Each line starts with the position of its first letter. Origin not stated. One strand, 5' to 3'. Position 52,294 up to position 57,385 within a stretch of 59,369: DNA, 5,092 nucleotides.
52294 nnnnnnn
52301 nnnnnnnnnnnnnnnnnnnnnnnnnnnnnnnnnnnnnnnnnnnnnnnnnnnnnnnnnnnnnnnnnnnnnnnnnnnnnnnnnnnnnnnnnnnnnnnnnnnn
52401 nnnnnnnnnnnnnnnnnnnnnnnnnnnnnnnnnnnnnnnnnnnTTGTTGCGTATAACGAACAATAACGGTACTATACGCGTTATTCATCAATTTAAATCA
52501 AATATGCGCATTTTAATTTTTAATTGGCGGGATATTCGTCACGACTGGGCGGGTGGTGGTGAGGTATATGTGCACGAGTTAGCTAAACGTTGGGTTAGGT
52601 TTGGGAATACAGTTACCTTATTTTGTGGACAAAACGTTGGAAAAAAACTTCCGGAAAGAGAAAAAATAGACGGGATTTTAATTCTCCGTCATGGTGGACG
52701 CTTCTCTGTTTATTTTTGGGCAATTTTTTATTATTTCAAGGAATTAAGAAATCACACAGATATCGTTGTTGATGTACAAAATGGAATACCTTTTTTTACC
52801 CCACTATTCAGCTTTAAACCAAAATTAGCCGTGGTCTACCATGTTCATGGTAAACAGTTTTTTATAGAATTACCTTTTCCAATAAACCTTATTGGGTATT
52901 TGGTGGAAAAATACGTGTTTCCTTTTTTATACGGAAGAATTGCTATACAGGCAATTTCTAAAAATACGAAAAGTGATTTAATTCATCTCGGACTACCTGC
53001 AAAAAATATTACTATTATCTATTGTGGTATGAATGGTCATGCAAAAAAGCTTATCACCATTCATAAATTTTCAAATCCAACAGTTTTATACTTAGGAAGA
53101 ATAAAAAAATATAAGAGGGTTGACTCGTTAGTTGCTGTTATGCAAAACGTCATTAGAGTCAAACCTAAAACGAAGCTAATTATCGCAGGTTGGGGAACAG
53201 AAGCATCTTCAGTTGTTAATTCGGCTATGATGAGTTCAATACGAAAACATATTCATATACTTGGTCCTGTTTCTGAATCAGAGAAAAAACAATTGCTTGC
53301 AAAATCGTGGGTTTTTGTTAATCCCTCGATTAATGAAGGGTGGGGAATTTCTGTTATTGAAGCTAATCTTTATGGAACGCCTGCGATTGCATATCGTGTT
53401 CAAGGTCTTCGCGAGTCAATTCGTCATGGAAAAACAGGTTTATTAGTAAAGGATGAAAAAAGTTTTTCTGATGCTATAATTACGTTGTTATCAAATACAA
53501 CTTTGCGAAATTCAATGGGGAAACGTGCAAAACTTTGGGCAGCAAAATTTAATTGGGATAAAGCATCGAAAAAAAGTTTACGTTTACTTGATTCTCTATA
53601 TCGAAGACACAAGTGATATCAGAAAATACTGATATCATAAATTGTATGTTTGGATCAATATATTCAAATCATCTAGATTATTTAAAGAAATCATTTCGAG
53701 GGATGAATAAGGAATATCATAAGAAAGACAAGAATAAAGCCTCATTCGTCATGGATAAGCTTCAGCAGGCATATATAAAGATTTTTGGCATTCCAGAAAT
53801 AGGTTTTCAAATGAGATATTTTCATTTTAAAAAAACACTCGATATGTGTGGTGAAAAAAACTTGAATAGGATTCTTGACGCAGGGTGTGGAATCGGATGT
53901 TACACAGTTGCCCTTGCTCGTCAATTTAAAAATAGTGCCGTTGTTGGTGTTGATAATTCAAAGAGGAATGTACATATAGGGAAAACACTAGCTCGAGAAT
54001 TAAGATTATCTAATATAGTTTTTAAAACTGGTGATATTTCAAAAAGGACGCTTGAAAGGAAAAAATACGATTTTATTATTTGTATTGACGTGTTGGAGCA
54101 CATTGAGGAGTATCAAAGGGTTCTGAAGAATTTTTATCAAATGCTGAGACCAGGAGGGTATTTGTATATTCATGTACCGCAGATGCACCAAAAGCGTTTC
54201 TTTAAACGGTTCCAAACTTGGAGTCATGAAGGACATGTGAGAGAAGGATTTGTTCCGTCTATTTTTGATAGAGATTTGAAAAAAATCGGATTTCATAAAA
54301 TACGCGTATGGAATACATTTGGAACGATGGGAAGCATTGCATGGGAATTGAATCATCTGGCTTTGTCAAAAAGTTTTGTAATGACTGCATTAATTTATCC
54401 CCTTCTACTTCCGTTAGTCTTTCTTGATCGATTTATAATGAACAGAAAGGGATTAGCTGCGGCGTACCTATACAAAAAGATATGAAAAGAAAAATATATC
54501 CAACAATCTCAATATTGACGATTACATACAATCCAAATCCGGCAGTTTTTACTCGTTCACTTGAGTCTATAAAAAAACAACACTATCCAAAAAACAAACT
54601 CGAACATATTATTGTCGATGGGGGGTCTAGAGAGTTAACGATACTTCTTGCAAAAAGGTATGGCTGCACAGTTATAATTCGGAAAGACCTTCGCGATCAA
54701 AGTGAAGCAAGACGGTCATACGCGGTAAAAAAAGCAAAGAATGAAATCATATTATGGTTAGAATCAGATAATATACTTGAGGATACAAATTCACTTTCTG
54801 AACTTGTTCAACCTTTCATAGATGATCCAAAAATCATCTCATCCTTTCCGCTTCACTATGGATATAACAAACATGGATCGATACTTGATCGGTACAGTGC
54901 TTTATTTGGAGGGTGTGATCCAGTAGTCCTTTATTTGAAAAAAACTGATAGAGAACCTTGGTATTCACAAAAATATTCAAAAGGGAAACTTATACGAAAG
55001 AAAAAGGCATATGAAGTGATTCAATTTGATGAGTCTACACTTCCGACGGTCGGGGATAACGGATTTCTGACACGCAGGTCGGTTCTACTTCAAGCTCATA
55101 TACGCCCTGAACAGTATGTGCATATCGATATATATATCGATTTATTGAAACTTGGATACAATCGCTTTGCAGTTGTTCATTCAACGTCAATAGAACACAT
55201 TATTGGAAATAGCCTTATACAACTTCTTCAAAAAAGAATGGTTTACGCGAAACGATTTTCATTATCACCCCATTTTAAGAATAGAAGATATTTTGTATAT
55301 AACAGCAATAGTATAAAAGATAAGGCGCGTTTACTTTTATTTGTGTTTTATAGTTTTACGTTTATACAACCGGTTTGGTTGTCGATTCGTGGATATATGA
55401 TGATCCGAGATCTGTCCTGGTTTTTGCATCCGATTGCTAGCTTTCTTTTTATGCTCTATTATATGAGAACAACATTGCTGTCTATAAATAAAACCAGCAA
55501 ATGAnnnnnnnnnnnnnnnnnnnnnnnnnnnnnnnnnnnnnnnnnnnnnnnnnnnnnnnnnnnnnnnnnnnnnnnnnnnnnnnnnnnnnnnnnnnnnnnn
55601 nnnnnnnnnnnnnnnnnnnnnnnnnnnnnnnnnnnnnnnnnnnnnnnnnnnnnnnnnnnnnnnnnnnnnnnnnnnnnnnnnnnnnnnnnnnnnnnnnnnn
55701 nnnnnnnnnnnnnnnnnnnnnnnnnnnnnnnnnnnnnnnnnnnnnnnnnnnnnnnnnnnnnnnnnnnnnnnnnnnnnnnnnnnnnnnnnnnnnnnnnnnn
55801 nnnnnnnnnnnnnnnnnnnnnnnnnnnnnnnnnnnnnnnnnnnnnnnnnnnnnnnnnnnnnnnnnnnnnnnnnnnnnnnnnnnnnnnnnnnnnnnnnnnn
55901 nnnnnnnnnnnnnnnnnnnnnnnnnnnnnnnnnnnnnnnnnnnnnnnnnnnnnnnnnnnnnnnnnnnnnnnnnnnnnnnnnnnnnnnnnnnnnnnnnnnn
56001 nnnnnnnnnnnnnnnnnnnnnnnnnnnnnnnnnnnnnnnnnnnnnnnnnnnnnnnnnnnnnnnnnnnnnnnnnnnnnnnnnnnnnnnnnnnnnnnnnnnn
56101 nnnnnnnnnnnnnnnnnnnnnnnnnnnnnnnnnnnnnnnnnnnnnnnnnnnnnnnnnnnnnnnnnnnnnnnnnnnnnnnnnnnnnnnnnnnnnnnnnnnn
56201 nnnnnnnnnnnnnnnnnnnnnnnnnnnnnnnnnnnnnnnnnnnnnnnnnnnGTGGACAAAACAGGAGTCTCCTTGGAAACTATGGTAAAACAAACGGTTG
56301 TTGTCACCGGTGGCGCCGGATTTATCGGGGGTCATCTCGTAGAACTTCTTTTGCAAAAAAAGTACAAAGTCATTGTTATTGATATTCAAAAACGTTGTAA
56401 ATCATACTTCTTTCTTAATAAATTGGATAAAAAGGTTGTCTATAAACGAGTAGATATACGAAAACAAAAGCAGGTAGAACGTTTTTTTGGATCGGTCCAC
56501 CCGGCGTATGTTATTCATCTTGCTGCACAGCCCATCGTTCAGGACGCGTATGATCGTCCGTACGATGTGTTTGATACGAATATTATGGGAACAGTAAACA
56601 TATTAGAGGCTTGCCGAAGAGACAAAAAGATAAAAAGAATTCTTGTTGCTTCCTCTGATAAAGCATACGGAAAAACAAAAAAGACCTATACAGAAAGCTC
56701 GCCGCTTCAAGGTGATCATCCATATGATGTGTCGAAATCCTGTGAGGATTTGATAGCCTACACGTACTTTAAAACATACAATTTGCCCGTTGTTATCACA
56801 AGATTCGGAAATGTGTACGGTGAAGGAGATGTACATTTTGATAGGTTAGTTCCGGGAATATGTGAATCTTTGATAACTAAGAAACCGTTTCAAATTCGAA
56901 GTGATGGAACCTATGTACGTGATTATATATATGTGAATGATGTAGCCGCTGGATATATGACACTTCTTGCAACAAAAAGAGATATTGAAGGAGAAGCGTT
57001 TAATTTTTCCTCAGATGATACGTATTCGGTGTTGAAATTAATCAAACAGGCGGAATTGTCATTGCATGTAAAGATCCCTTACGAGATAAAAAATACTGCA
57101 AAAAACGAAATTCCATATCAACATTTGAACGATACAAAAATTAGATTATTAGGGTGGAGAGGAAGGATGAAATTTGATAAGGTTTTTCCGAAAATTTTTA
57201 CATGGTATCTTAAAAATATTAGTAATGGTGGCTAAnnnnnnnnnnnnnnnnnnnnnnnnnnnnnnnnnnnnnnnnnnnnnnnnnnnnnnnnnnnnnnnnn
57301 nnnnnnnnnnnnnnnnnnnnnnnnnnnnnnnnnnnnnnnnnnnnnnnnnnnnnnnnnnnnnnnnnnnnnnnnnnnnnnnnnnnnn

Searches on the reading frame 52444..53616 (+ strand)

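Call 7: search_protein_families(library=pfam, proteins=[window:52444-53616:+], max_evalue=0.01)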
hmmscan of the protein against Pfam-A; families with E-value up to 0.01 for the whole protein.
window:52444-53616:+ (390 aa): 7 families
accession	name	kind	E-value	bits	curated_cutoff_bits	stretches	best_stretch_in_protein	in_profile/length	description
PF00534.26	Glycos_transf_1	-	1.5e-35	122.7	26.4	1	211-364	15-171/172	Glycosyl transferases group 1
PF13692.12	Glyco_trans_1_4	-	4.3e-29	102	27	1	212-351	2-142/142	Glycosyl transferases group 1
PF13439.12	Glyco_transf_4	-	2.9e-16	60.4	28.5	1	37-196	2-166/170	Glycosyltransferase Family 4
PF20706.3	GT4-conflict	-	3.5e-09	36.6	26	1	189-329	174-323/385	Family 4 Glycosyltransferase in conflict systems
PF13524.12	Glyco_trans_1_2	-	9e-06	26.1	25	1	253-363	27-126/144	Glycosyl transferase-like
PF13579.12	Glyco_trans_4_4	-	0.0079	17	29.7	0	37-194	1-157/158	Glycosyl transferase 4-like domain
PF02350.25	Epimerase_2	-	0.0099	15.2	30.6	0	241-377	214-341/347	UDP-N-acetylglucosamine 2-epimerase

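Call 63: search_protein_families(library=ncbifam, proteins=[window:52444-53616:+], max_evalue=1e-10)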
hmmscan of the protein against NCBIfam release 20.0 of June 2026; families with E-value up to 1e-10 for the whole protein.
window:52444-53616:+ (390 aa): 15 families
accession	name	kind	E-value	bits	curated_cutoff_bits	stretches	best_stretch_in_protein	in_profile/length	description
TIGR03449.1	mycothiol_MshA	equivalog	3.5e-26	92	462.5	1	178-381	188-399/406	D-inositol-3-phosphate glycosyltransferase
NF041010.1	glycosy_Agl16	equivalog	4.4e-24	85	575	1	37-384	15-350/352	glycosylation protein Agl16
TIGR03999.1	thiol_BshA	equivalog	2.5e-19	69.5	273.7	1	210-376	198-364/375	N-acetyl-alpha-D-glucosaminyl L-malate synthase BshA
NF038229.1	Glyco4_Geo_Pelo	equivalog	4.6e-19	68.6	400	1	212-382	162-333/338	GPMC system family 4 glycosyltransferase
NF041876.1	EPS_EpsE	equivalog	2.5e-18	66.5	400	1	213-364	216-374/389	exopolysaccharide biosynthesis GT4 family glycosyltransferase EpsE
TIGR03088.1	stp2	hypoth_equivalog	1.5e-17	63.7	409.05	1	213-383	196-371/374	TIGR03088 family PEP-CTERM/XrtA system glycosyltransferase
NF038295.1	EPS_HpsP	equivalog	1.6e-17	63.6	550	1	204-381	201-383/388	hormogonium polysaccharide biosynthesis glycosyltransferase HpsP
TIGR02149.1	glgA_Coryne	subfamily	3.9e-16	59.2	302.4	1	169-383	149-388/391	glycogen synthase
TIGR04047.1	MSMEG_0565_glyc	hypoth_equivalog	6.6e-16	58.4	259.85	1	210-380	192-369/373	MSMEG_0565 family glycosyltransferase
NF047880.1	glyco_SdgA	exception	2.4e-15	56.1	800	1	173-378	280-483/488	serine-aspartate repeat adhesin O-glycosyltransferase SdgA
NF046085.1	XrtY_assoc_Gly1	equivalog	2.9e-15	56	400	1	162-381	158-380/387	XrtY-associated glycosyltransferase XYAG1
TIGR04157.1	glyco_rSAM_CFB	subfamily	1.9e-14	53.5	400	1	172-373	177-397/406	TIGR04157 family glycosyltransferase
NF050063.1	ProtGlycPglJ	equivalog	1.8e-12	47.1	500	1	152-381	131-362/363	N-acetylgalactosamine-N,N'-diacetylbacillosaminyl-diphospho-undecaprenol 4-alpha-N-acetylgalactosaminyltransferase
TIGR04063.1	stp3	hypoth_equivalog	8.9e-12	44.6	442.05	1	168-375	161-385/397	TIGR04063 family PEP-CTERM/XrtA system glycosyltransferase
TIGR02095.1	glgA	subfamily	2.9e-11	42.7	328.45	1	210-377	293-469/477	glycogen/starch synthase, ADP-glucose type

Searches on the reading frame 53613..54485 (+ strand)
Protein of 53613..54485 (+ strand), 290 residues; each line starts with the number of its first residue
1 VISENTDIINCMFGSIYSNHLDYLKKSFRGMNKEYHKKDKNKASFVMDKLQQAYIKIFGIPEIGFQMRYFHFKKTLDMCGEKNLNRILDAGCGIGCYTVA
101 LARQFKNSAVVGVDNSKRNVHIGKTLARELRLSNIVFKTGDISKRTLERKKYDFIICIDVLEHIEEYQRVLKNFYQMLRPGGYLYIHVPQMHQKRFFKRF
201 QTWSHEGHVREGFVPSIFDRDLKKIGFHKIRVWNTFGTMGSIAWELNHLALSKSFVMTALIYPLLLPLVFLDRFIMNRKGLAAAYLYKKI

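Call 7: search_protein_families(library=pfam, proteins=[window:53613-54485:+], max_evalue=0.01)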
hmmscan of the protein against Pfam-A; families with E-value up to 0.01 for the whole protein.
window:53613-54485:+ (290 aa): 21 families
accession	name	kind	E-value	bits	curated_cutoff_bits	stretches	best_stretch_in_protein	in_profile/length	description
PF13847.12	Methyltransf_31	-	1.7e-22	80.1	27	1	83-205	3-127/145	Methyltransferase domain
PF13489.12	Methyltransf_23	-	6.3e-21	75.2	27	1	74-227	12-159/164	Methyltransferase domain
PF13649.12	Methyltransf_25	-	1.2e-19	71.2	27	1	87-182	1-97/97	Methyltransferase domain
PF08241.18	Methyltransf_11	-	1.8e-19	70.6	21.2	1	88-186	1-95/95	Methyltransferase domain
PF08242.18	Methyltransf_12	-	9.5e-19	68.4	30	1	88-184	1-98/98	Methyltransferase domain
PF01209.24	Ubie_methyltran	-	1.6e-11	44.4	20.1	1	42-205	8-171/233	ubiE/COQ5 methyltransferase family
PF05401.17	NodS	-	2.1e-10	41.2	24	1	73-186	32-144/201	Nodulation protein S (NodS)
PF05175.20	MTS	-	7.1e-09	36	23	1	83-186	31-138/170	Methyltransferase small domain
PF02353.26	CMAS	-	1.3e-07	31.7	27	1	74-198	53-176/273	Mycolic acid cyclopropane synthetase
PF01135.25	PCMT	-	1.8e-07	31.6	20.3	1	82-200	72-184/210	Protein-L-isoaspartate(D-aspartate) O-methyltransferase (PCMT)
PF01739.24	CheR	-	8.4e-06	25.8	27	1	132-186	117-173/195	CheR methyltransferase, SAM binding domain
PF13679.12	Methyltransf_32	-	3.7e-05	24.1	27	1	79-156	21-103/143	Methyltransferase domain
PF02527.21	GidB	-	4.1e-05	23.5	27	1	83-186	49-146/184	rRNA small subunit methyltransferase G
PF06325.19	PrmA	-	0.00015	21.8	22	1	76-184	155-256/296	Ribosomal protein L11 methyltransferase (PrmA)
PF02390.23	Methyltransf_4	-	0.00069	19.6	24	1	87-142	5-60/173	Putative methyltransferase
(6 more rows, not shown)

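Call 63: search_protein_families(library=ncbifam, proteins=[window:53613-54485:+], max_evalue=1e-10)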
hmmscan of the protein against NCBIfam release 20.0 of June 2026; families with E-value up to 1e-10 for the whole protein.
window:53613-54485:+ (290 aa): 13 families
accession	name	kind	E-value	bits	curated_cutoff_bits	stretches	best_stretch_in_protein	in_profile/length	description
TIGR01983.1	UbiG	equivalog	6.9e-20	71.3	102.95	1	30-187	17-152/228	bifunctional 2-polyprenyl-6-hydroxyphenol methylase/3-demethylubiquinol 3-O-methyltransferase UbiG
TIGR02072.1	BioC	equivalog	2e-15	57.3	184.95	1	82-185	33-131/244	malonyl-ACP O-methyltransferase BioC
TIGR04345.1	ovoA_Cterm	equivalog_domain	7.1e-15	55.2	170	0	76-144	34-100/242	putative 4-mercaptohistidine N1-methyltransferase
NF001243.0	PRK00216.1-4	equivalog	7.4e-14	51.7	235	1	38-184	4-149/237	demethylmenaquinone methyltransferase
NF041536.1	ArsM_DUF2284_UU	exception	2.3e-13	49.3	575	1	83-237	76-232/459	arsenite methyltransferase/DUF2284 domain selenoprotein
NF045667.1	MTase_DVU1556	equivalog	4.5e-13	49.1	155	1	73-187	12-120/213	DVU_1556 family methyltransferase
NF001244.0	PRK00216.1-5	equivalog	1.8e-12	47.1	216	1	73-203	38-170/236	bifunctional demethylmenaquinone methyltransferase/2-methoxy-6-polyprenyl-1,4-benzoquinol methylase UbiE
TIGR03534.1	RF_mod_PrmC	equivalog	3.9e-12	46.2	199.1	0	76-157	81-162/253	peptide chain release factor N(5)-glutamine methyltransferase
TIGR02752.1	MenG_heptapren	equivalog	4.5e-12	46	419.85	1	42-184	6-147/231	demethylmenaquinone methyltransferase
NF010703.0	PRK14103.1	equivalog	7.4e-12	45.2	320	1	71-191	17-129/256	trans-aconitate 2-methyltransferase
TIGR01934.1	MenG_MenH_UbiE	subfamily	1.2e-11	44.4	158.35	1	73-202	29-157/223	ubiquinone/menaquinone biosynthesis methyltransferase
TIGR02021.1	BchM-ChlM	equivalog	2.3e-11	43.6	158.9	1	73-165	42-132/218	magnesium protoporphyrin IX methyltransferase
NF008823.0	PRK11873.1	subfamily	7.4e-11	42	263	0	85-186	79-181/272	arsenite methyltransferase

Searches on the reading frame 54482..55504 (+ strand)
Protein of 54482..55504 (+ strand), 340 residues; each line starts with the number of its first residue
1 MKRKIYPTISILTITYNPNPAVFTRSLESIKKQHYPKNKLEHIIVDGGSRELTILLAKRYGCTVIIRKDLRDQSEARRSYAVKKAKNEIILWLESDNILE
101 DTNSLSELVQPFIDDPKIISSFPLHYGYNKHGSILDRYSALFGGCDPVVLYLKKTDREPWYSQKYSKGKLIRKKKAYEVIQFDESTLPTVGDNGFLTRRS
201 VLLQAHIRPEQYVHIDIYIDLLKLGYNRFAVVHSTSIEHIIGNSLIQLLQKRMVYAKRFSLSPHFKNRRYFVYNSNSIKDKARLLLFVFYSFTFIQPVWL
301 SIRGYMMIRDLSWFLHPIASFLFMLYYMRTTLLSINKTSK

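Call 7: search_protein_families(library=pfam, proteins=[window:54482-55504:+], max_evalue=0.01)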
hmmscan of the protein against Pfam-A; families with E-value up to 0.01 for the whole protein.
window:54482-55504:+ (340 aa): 1 family
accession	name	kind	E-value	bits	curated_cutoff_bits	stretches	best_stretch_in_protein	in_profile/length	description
PF00535.33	Glycos_transf_2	-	2e-14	54.3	23.3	1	10-138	1-131/168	Glycosyl transferase family 2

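Call 42: search_protein_families(library=ncbifam, proteins=[window:54482-55504:+], max_evalue=0.00001)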
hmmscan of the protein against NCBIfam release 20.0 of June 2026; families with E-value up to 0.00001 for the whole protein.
window:54482-55504:+ (340 aa): 3 families
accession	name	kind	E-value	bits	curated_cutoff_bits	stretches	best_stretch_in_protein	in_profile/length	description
TIGR03965.1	mycofact_glyco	equivalog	2.5e-07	29.9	280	1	17-140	83-206/467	mycofactocin biosynthesis glycosyltransferase MftF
NF041875.1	EPS_EpsD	equivalog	1.5e-06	27.8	370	1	10-98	2-91/325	exopolysaccharide biosynthesis glycosyltransferase EpsD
TIGR04283.1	glyco_like_mftF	equivalog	8.7e-06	25.5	182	0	27-122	18-107/221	TIGR04283 family arsenosugar biosynthesis glycosyltransferase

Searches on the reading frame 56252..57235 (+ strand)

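Call 7: search_protein_families(library=pfam, proteins=[window:56252-57235:+], max_evalue=0.01)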
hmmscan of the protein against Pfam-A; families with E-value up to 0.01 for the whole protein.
window:56252-57235:+ (327 aa): 11 families
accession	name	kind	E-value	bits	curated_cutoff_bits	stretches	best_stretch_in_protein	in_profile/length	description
PF01370.27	Epimerase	-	2.9e-52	177.9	20.9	1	16-251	1-238/240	NAD dependent epimerase/dehydratase family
PF16363.11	GDP_Man_Dehyd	-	1.6e-50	172.9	27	1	18-285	2-280/332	GDP-mannose 4,6 dehydratase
PF01073.25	3Beta_HSD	-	1.4e-19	70.6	22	1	17-242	1-230/280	3-beta hydroxysteroid dehydrogenase/isomerase family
PF02719.21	Polysacc_synt_2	-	7.2e-18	65.2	20.2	1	16-190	1-173/293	Polysaccharide biosynthesis protein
PF07993.18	NAD_binding_4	-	5.1e-13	49.2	20.1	1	18-191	1-210/258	Male sterility protein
PF04321.23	RmlD_sub_bind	-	6.9e-12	45.5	27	1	15-218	2-178/287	RmlD substrate binding domain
PF00106.31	adh_short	-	3.1e-06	27.3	26.6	1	14-118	1-116/195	short chain dehydrogenase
PF08659.16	KR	-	0.00015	22.2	22.6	1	15-135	2-136/180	KR domain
PF13460.12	NAD_binding_10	-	0.0005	20.4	27.2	1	20-150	1-113/184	NAD(P)H-binding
PF03435.24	Sacchrp_dh_NADP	-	0.0018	19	25.1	0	21-91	5-76/129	Saccharopine dehydrogenase NADP binding domain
PF05368.20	NmrA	-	0.0043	17.1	27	1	13-42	2-31/298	NmrA-like family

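Call 63: search_protein_families(library=ncbifam, proteins=[window:56252-57235:+], max_evalue=1e-10)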
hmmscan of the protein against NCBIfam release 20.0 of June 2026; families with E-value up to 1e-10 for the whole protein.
window:56252-57235:+ (327 aa): 19 families
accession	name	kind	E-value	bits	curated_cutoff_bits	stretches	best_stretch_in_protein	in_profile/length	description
TIGR02622.1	CDP_4_6_dhtase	equivalog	6e-53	180.2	278.45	1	13-323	4-334/352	CDP-glucose 4,6-dehydratase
TIGR01181.1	dTDP_gluc_dehyt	equivalog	3.4e-52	177.5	365.1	1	16-322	2-314/321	dTDP-glucose 4,6-dehydratase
TIGR01179.1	galE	equivalog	5e-42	143.9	262.3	1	16-321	2-327/332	UDP-glucose 4-epimerase GalE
TIGR04180.1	EDH_00030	hypoth_equivalog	1.2e-39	136.1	475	1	16-275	1-260/297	NAD-dependent 4,6-dehydratase LegB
NF007582.0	PRK10217.1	equivalog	6.9e-34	117.5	698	1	15-322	3-334/355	dTDP-glucose 4,6-dehydratase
NF007490.0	PRK10084.1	subfamily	1e-28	100.3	649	1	16-322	3-337/361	dTDP-glucose 4,6-dehydratase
NF007956.0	PRK10675.1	subfamily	4.1e-26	91.9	394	1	15-164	2-155/338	UDP-glucose 4-epimerase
TIGR02197.1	heptose_epim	equivalog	3.2e-23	82.4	274.6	1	16-263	1-252/316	ADP-glyceromanno-heptose 6-epimerase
NF011728.1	PRK15181.1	equivalog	1.4e-16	60.4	760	1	14-247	16-256/348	Vi polysaccharide biosynthesis UDP-N-acetylglucosaminuronic acid C-4 epimerase TviC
NF043036.1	ErythonDh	equivalog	3.5e-15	56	325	1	16-172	3-163/321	D-erythronate dehydrogenase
NF047922.1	GDPFucSynFcl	equivalog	2.7e-14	53.4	500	1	64-324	34-306/308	GDP-L-fucose synthase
TIGR01472.1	gmd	equivalog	4.9e-14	52.3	415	1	16-182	3-179/342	GDP-mannose 4,6-dehydratase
TIGR03589.1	PseB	equivalog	6e-14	51.7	407.75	1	13-139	4-129/324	UDP-N-acetylglucosamine 4,6-dehydratase (inverting)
TIGR03466.1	HpnA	hypoth_equivalog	7.4e-13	48.1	367.65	1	15-255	2-231/327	hopanoid-associated sugar epimerase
NF050030.1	thlkprotThyD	equivalog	3e-12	46.4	400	1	16-194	3-181/305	thylakoid membrane protein ThyD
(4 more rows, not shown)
